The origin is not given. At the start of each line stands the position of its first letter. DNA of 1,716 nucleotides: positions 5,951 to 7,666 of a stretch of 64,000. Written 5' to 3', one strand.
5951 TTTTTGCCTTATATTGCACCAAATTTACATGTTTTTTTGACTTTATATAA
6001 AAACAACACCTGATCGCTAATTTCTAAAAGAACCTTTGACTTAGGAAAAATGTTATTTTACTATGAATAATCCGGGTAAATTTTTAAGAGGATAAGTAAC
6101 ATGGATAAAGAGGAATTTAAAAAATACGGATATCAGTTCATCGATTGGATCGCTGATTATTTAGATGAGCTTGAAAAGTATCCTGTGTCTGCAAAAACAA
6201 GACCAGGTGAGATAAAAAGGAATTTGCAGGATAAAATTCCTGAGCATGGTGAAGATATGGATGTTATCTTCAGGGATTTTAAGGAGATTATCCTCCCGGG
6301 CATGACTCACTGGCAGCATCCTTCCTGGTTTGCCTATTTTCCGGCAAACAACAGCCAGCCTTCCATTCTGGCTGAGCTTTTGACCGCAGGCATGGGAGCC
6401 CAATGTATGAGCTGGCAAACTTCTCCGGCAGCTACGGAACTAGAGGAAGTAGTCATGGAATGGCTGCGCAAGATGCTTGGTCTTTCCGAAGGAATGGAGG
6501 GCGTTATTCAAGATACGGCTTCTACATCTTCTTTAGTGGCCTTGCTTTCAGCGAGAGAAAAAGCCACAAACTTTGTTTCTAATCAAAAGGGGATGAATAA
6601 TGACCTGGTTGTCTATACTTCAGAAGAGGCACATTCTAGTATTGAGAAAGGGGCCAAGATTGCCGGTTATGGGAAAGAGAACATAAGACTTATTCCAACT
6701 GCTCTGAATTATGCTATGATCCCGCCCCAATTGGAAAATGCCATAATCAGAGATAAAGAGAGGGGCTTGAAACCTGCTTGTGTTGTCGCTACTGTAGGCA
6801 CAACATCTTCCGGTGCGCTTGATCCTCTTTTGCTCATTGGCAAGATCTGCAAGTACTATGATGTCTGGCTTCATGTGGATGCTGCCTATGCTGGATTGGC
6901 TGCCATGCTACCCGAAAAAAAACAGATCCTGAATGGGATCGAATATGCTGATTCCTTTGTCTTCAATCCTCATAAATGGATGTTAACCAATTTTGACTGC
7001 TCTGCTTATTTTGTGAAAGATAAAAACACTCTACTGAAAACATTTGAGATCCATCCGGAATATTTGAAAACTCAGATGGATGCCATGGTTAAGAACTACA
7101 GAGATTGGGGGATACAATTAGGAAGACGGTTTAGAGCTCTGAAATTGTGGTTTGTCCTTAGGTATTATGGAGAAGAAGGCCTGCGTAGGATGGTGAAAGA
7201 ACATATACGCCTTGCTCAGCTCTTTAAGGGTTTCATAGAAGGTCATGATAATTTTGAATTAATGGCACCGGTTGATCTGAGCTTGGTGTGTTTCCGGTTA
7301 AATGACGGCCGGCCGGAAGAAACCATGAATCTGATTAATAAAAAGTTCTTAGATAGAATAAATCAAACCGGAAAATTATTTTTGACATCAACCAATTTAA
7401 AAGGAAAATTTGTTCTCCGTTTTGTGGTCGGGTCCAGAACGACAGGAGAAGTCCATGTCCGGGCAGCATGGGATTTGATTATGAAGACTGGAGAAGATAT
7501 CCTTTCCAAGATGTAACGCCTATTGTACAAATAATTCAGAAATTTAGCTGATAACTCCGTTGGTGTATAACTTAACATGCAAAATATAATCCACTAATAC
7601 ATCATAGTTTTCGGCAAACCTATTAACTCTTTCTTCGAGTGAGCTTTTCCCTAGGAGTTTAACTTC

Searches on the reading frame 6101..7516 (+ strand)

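Call 40: search_protein_families(library=pfam, proteins=[window:6101-7516:+], max_evalue=0.00001)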
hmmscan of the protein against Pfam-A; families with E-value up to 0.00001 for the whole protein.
window:6101-7516:+ (471 aa): 2 families
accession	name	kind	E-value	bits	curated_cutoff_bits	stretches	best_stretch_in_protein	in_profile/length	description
PF00282.25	Pyridoxal_deC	-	3.2e-116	388.6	27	1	35-400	1-374/375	Pyridoxal-dependent decarboxylase conserved domain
PF00266.25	Aminotran_5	-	5.2e-06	26.1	21.5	0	165-414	86-330/371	Aminotransferase class-V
